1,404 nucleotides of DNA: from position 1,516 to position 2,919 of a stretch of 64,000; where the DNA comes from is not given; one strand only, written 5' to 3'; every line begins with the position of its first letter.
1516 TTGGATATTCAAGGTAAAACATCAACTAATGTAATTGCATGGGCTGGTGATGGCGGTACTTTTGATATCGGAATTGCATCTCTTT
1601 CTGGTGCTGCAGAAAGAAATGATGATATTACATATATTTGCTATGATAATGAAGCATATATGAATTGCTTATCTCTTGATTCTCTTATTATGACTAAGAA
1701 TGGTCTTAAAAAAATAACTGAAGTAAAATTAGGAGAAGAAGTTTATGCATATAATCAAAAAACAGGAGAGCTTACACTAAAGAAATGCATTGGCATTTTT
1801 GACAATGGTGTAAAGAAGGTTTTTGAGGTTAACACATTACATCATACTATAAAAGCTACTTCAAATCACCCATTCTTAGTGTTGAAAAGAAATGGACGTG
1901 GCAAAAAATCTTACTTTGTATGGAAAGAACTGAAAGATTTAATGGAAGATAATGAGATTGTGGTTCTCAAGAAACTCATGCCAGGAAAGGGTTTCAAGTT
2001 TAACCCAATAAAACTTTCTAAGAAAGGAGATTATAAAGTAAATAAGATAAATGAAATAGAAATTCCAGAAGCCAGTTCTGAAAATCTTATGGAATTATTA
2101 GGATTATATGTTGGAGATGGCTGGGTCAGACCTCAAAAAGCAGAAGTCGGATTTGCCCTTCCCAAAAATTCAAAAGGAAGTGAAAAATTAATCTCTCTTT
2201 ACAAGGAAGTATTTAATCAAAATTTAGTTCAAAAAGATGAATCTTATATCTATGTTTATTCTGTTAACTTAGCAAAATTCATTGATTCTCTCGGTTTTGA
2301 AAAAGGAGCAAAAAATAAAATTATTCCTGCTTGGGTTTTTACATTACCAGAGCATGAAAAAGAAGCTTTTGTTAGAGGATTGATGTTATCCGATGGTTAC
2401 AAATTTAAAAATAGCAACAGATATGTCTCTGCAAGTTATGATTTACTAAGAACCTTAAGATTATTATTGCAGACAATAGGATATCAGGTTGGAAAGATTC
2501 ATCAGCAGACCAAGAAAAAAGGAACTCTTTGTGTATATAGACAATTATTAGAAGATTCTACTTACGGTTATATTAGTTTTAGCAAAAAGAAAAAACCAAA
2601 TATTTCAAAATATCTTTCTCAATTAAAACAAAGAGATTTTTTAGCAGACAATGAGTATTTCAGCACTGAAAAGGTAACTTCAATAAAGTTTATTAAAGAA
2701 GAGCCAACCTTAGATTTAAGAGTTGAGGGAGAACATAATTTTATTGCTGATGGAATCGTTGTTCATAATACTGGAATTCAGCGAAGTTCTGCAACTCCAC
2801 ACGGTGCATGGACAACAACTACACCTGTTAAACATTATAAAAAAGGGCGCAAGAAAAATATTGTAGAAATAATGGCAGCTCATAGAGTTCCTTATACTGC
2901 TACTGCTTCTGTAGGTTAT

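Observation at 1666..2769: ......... intein inserted in the TPP-binding (beta) subunit of pyruvate:ferredoxin oxidoreductase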

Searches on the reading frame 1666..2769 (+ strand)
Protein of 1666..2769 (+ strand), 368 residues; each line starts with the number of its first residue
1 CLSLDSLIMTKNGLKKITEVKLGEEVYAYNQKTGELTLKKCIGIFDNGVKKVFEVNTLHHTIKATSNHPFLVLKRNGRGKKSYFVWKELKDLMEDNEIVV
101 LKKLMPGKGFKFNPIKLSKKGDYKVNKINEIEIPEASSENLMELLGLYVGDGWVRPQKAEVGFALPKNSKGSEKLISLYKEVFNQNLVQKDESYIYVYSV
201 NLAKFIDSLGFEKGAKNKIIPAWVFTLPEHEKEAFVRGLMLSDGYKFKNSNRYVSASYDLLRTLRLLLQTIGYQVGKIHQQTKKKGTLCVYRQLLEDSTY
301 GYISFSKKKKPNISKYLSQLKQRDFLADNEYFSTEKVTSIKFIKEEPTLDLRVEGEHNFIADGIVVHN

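Call 4: search_protein_families(library=pfam, proteins=[window:1666-2769:+], max_evalue=0.1)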
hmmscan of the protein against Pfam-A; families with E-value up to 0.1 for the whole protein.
window:1666-2769:+ (368 aa): 3 families
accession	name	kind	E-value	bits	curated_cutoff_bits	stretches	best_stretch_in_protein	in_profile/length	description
PF14890.11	Intein_splicing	-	8e-18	65.2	35.8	1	8-368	2-155/155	Intein splicing domain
PF14528.11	LAGLIDADG_3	-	2.6e-09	37.7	22.5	1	232-291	3-64/82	LAGLIDADG-like domain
PF07591.16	PT-HINT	-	0.00042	21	27.7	1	7-72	1-71/137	Pretoxin HINT domain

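Call 5: search_protein_families(library=ncbifam, proteins=[window:1666-2769:+], max_evalue=0.01)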
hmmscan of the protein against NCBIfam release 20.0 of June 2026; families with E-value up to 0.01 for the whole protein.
window:1666-2769:+ (368 aa): 8 families
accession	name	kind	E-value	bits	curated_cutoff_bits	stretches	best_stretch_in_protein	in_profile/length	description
NF005852.0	PRK07773.1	equivalog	1.1e-16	60.3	780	2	1-74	398-476/886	replicative DNA helicase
NF006207.0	PRK08332.1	equivalog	3.1e-09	34.6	2400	1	102-368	965-1241/1684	vitamin B12-dependent ribonucleotide reductase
NF011287.0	PRK14698.1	equivalog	1.8e-08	32.9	1238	1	10-273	272-529/1017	V-type ATP synthase subunit A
NF038162.1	RtcB_rel_intein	exception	7.9e-08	30.7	1150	1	288-368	498-578/961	intein-containing RtcB family protein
NF038098.1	GyrA_w_intein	exception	7.7e-07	27.4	1850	1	44-321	166-429/1232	intein-containing DNA gyrase subunit A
TIGR01445.1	intein_Nterm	domain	1.4e-06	29.2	24.5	1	1-72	1-83/83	intein N-terminal splicing region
TIGR01443.1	intein_Cterm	domain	1.2e-05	25.4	15.6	1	350-368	4-23/24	intein C-terminal splicing region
NF045703.1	rSAM_Tes_intein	exception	0.00026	18.9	1700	1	205-285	436-519/1040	tetraether lipid synthase Tes, intein-containing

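Call 7: search_solved_structures(query=window:1666-2769:+, show_alignments=2, max_evalue=0.01)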
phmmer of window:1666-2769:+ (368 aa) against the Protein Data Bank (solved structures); distinct sequences matched with E-value up to 0.01: 10.
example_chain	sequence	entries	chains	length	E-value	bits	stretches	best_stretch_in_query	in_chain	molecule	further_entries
4o1r_A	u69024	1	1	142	9.3e-09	38.1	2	334-368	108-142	Replicative DNA helicase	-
7qsu_A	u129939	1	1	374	4e-08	36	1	13-275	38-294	V-ATPase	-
1mi8_A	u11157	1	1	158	7.8e-08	35.1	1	15-74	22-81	DnaB intein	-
7qss_A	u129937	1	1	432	1.3e-07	34.3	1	13-273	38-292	V-type ATP synthase alpha chain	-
2cw7_A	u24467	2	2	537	1.4e-07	34.2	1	122-292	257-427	Endonuclease PI-PkoII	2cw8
7cfv_A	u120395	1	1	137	2.3e-07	33.5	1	2-70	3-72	Spl DnaX mini-intein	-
6frg_A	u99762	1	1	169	2.5e-06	30.1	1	3-74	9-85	Replicative DNA helicase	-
6frh_A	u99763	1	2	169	2.5e-06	30.1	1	3-74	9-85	Replicative DNA helicase,Replicative DNA helicase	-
6fre_A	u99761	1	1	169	5.7e-05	25.6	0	3-73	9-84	Replicative DNA helicase,Replicative DNA helicase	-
2lwy_A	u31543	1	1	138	0.0033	19.8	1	6-75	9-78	BACTERIAL INTEIN-LIKE DOMAIN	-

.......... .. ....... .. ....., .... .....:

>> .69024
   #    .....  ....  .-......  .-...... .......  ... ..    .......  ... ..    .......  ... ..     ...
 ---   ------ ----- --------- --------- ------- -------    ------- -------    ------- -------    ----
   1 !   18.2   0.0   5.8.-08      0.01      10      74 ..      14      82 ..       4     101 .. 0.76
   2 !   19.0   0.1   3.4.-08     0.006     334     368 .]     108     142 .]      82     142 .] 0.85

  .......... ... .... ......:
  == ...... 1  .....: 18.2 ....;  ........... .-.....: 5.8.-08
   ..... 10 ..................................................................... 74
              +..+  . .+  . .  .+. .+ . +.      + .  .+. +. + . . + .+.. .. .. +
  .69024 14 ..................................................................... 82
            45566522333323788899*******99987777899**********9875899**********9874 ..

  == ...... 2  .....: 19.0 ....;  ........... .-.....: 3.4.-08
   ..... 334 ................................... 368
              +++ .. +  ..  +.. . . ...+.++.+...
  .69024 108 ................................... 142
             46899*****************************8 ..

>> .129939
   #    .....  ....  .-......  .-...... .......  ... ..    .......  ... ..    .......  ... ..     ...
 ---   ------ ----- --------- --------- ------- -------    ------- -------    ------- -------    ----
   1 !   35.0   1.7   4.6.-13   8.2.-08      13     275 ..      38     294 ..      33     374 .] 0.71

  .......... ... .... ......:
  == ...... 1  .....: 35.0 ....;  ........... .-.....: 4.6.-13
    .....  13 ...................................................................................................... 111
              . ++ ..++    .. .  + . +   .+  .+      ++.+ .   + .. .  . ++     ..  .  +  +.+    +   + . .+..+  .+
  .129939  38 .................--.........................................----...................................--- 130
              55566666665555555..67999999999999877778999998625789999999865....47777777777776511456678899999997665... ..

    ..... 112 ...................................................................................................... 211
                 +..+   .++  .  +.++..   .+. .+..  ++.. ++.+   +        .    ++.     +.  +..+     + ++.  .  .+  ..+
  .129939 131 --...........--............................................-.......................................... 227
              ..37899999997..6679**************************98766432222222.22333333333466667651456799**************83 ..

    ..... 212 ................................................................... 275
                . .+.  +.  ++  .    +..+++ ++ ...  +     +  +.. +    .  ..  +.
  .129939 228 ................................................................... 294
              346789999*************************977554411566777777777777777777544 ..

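Call 8: find_homologous_proteins(query=window:1666-2769:+, max_evalue=0.001)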
Query window:1666-2769:+ (368 aa): 218 proteins with E <= 0.001 among 3589 candidates; the best 120 are listed.
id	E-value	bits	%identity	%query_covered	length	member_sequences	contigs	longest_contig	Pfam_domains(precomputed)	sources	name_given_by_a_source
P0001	4.4e-215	732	96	93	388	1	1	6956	PF14528.12,PF14890.12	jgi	-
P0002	1.7e-192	657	79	100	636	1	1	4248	PF02775.27,PF14528.12,PF14890.12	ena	-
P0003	2.5e-177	607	73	100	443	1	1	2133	PF14528.12,PF14890.12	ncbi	ncbi:LAGLIDADG family homing endonuclease, partial [Nanoarchaeota archaeon]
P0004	1.5e-171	588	69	100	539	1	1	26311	PF14528.12,PF14890.12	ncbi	ncbi:MAG: hypothetical protein V1866_06120 [archaeon]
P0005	1.4e-169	582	70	100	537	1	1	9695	PF14528.12,PF14890.12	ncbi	ncbi:MAG: hypothetical protein V1906_03265 [Candidatus Woesearchaeota archaeon]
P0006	3.0e-169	581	70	100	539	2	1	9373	PF14528.12,PF14890.12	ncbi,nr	ncbi:MAG: thiamine pyrophosphate-dependent enzyme [Nanoarchaeota archaeon]|nr:thiamine pyrophosphate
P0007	1.9e-165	568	69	100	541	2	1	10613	PF14528.12,PF14890.12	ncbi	ncbi:MAG: LAGLIDADG family homing endonuclease [Nanoarchaeota archaeon]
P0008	9.7e-165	566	69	100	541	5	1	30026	PF14528.12,PF14890.12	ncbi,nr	ncbi:MAG: hypothetical protein KJ939_00650 [Nanoarchaeota archaeon]|nr:hypothetical protein [Nanoarc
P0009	5.7e-163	560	67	100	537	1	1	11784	PF14528.12,PF14890.12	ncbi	ncbi:MAG: LAGLIDADG family homing endonuclease [Candidatus Woesearchaeota archaeon]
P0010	3.4e-152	525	63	100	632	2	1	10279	PF02775.27,PF14890.12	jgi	jgi:pyruvate/2-oxoacid:ferredoxin oxidoreductase beta subunit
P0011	1.3e-151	523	65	100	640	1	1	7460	PF02775.27,PF14890.12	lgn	-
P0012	1.5e-151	523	63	100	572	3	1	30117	PF02775.27,PF14528.12,PF14890.12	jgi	jgi:pyruvate/2-oxoacid:ferredoxin oxidoreductase beta subunit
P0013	4.0e-150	518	64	100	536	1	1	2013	PF14528.12,PF14890.12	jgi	jgi:hypothetical protein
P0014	1.6e-149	516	66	98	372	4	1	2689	PF14528.12,PF14890.12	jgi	-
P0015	3.0e-149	515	63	100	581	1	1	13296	PF02775.27,PF14528.12,PF14890.12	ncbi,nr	ncbi:hypothetical protein IBX65_03875, partial [Candidatus Aerophobetes bacterium]|nr:hypothetical p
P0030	1.5e-142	493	60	100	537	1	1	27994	PF14890.12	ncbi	ncbi:MAG: hypothetical protein AB1481_06720 [Candidatus Omnitrophota bacterium]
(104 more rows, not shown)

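Call 15: find_encoding_contigs(protein=P0008, flank=6000, max_places=2)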
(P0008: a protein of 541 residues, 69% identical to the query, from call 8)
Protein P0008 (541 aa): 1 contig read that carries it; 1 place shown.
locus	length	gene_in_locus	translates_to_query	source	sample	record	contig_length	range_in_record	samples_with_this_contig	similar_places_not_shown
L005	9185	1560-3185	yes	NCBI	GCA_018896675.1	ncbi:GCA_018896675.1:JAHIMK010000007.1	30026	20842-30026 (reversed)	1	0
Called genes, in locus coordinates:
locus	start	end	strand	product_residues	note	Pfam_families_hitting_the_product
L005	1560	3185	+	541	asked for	PF14890:Intein_splicing, PF14528:LAGLIDADG_3 (faint)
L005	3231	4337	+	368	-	PF04055:Radical_SAM (weak), PF13353:Fer4_12 (faint)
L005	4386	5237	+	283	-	PF01435:Peptidase_M48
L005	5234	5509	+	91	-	-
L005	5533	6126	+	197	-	PF00149:Metallophos, PF12850:Metallophos_2, PF14582:Metallophos_3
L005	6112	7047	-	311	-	PF04055:Radical_SAM, PF08608:Wyosine_form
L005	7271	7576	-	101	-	-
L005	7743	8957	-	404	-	PF27218:MJ0043_C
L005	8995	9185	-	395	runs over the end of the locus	-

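Call 16: find_encoding_contigs(protein=P0030, flank=6000, max_places=2)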
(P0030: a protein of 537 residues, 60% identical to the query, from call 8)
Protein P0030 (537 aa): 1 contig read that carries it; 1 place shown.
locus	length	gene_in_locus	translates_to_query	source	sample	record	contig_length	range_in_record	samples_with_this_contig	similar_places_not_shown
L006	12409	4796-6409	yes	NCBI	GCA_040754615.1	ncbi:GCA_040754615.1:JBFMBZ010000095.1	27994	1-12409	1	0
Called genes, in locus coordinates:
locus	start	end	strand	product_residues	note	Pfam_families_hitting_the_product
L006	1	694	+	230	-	PF17956:NAPRTase_C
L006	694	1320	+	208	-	PF02589:LUD_dom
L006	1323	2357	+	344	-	-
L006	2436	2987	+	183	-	PF01558:POR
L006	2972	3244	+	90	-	PF13484:Fer4_16 (faint), PF13237:Fer4_10 (faint), PF25160:LdpA_Fe-S-bd (faint), PF12797:Fer4_2 (faint), PF14697:Fer4_21, PF12838:Fer4_7, PF13187:Fer4_9 (weak), PF00037:Fer4 (weak), +2 more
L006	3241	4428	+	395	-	PF01855:POR_N, PF02780:Transketolase_C (weak), PF17147:PFOR_II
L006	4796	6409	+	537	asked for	PF14890:Intein_splicing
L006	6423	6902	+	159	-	PF00210:Ferritin, PF02915:Rubrerythrin, PF03232:COQ7 (faint)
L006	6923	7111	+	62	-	PF12797:Fer4_2 (weak), PF00037:Fer4 (weak), PF13459:Fer4_15 (weak), PF14697:Fer4_21 (weak), PF13370:Fer4_13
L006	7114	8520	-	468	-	PF13623:SurA_N_2, PF13624:SurA_N_3, PF13145:Rotamase_2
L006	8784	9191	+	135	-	PF00072:Response_reg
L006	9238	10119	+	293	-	PF01634:HisG, PF08029:HisG_C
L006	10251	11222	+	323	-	PF13424:TPR_12 (weak), PF00515:TPR_1 (weak), PF07719:TPR_2 (weak), PF13414:TPR_11 (weak), PF13428:TPR_14 (weak), PF13432:TPR_16 (weak), PF14559:TPR_19, PF23914:TPR_CcmH_CycH (weak), +12 more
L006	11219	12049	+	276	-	PF13292:DXP_synthase_N, PF00456:Transketolase_N, PF00676:E1_dh, PF09364:XFP_N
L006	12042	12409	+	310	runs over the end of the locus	PF02779:Transket_pyr, PF02780:Transketolase_C, PF17147:PFOR_II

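Call 24: find_related_loci(query=A1, collection=genome_contigs, flank=4000)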
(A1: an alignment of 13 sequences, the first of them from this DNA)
Query A1 (368 aa) in genome_contigs; peptide patterns used: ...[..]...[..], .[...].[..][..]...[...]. (x = any residue, [..] = any of these).
599 stretches matched a pattern (row limit reached: there are more); 344 encode a relative of the query (tblastn E <= 1e-3); the best 80 are kept; 80 distinct loci.
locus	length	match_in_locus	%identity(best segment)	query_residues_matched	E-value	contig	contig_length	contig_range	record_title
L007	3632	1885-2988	93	1-368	0e+0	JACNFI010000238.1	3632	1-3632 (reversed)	MAG: Candidatus Cloacimonadota bacterium isolate NIOZ-UU1 NIOZ-UU_NODE_35819_length_3632_cov_8.66201, whole genome shotg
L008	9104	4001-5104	79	1-368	0e+0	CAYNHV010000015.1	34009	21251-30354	MAG TPA_asm: uncultured Methanosarcinales archaeon isolate SRP141376_co2_308 genome assembly, contig: NODE_2825_length_3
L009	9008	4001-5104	78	1-368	0e+0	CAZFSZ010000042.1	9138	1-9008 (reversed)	MAG TPA_asm: uncultured Methanosarcinales archaeon isolate SRP141376_co2_190 genome assembly, contig: NODE_13989_length_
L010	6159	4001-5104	77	1-368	0e+0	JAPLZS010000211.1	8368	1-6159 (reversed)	MAG: Candidatus Woesearchaeota archaeon isolate LacPavin_0419_WC90_MAG_41_5 LacPavin_0419_WC90_scaffold_190878, whole ge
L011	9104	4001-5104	76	1-368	0e+0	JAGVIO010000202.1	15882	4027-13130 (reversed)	MAG: archaeon isolate DeMMO1_7 c_000000011176, whole genome shotgun sequence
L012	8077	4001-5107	70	1-368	9e-178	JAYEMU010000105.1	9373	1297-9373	MAG: Nanoarchaeota archaeon isolate MAG073 MAG073_105, whole genome shotgun sequence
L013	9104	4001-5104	74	1-368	2e-177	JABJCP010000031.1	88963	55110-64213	MAG: Candidatus Woesearchaeota archaeon isolate SI073_bin58 k141_1678928, whole genome shotgun sequence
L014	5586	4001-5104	72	1-368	1e-176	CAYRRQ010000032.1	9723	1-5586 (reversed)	MAG TPA_asm: uncultured Methanosarcinales archaeon isolate binchicken_co19_518 genome assembly, contig: NODE_12063_lengt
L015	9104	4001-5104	70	1-368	2e-173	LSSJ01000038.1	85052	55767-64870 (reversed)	MAG: Euryarchaeota archaeon SM23-78 WORSMTZ_593, whole genome shotgun sequence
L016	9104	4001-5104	69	1-368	2e-172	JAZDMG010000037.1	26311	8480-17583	MAG: archaeon isolate MEGAHIT-group-0.639 k141_833881, whole genome shotgun sequence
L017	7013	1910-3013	68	1-368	7e-170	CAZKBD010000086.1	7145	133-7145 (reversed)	MAG TPA_asm: uncultured Methanosarcinales archaeon isolate SRP062349_co5_67 genome assembly, contig: NODE_6113_length_71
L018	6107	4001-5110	69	1-368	4e-169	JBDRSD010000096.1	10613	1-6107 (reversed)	MAG: Nanoarchaeota archaeon isolate MEGAHIT-group-3.127 k141_438460, whole genome shotgun sequence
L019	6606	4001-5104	68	1-368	5e-168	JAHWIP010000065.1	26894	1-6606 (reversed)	MAG: Candidatus Woesearchaeota archaeon isolate YT2_088 k127_46599949, whole genome shotgun sequence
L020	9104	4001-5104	67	1-368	8e-167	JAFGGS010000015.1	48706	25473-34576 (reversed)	MAG: Candidatus Woesearchaeota archaeon isolate Zod_Metabat.140 k87_8958804, whole genome shotgun sequence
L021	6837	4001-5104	67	1-368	3e-166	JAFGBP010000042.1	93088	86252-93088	MAG: Candidatus Woesearchaeota archaeon isolate Zod_Metabat.1039 k87_7719517, whole genome shotgun sequence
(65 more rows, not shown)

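Call 37: predict_structure(alignment_id=A2)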
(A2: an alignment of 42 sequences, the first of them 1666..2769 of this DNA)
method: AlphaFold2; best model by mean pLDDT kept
length: 368 residues; sequences in the alignment: 42
mean_pLDDT: 92.7   pTM: 0.89
mean pLDDT of the five models: 92.7, 92.4, 91.9, 91.8, 90.9
residues with pLDDT >= 90: 297; 70-90: 71; 50-70: 0; < 50: 0
segments of 3 or more residues with pLDDT < 50: none
pLDDT, mean of each block of 10 residues (from residue 1): 95 95 96 93 95 95 96 86 94 97 90 90 79 94 97 92 94 97 93 93 94 90 95 97 92 95 95 92 88 89 91 84 90 96 96 91 93
secondary structure, 60 per line:
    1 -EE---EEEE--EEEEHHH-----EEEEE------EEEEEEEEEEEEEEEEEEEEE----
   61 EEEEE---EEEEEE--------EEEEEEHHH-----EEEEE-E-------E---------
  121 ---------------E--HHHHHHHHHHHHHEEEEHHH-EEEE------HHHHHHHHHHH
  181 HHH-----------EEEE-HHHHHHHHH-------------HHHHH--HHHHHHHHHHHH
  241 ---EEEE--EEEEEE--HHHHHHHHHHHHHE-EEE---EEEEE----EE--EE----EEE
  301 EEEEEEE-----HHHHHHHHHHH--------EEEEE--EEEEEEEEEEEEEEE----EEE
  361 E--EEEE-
elements in order: E7-10 E13-16 E25-29 E36-56 E61-65 E69-74 E83-88 E97-101 H139-151 E152-155 E160-163 H170-183 E195-198 H200-208 H222-226 H229-240 E244-247 E250-255 H258-270 E273-275 E279-283 E298-307 H313-323 E332-336 E339-353 E358-361 E364-367

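Call 40: search_protein_representatives(protein=window:1666-2769:+)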
Query: 368 residues. Proteins with E-value up to 0.001 (for the whole library): 4992; up to 1e-10: 1048; up to 1e-30: 82. The best 150 are listed.
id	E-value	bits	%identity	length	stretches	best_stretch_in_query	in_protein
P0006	9.7e-170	580.8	70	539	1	1-368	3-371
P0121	6.3e-124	430.1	54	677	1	1-368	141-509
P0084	5.5e-83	295.4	58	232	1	1-231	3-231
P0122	8.3e-68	245.5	31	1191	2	1-368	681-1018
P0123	3.1e-67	243.6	61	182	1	1-178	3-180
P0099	9.6e-66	238.7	60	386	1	1-191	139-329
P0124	1.1e-65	238.5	32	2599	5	1-368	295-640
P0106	1.3e-61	225.2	40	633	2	1-154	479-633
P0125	4.1e-59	216.9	42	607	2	1-302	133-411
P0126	2.1e-57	211.3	31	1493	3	6-368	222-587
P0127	2.6e-50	188.0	31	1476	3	45-368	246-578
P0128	1.3e-49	185.6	66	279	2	1-105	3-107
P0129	8.3e-46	173.1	36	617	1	1-368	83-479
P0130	1.7e-45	172.2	30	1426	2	1-368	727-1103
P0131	2.5e-45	171.6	32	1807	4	138-368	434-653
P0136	7.7e-43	163.4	35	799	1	1-368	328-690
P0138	1.2e-42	162.7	33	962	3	1-368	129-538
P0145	1.7e-38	149.1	31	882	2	1-368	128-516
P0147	2.1e-38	148.8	32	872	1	1-368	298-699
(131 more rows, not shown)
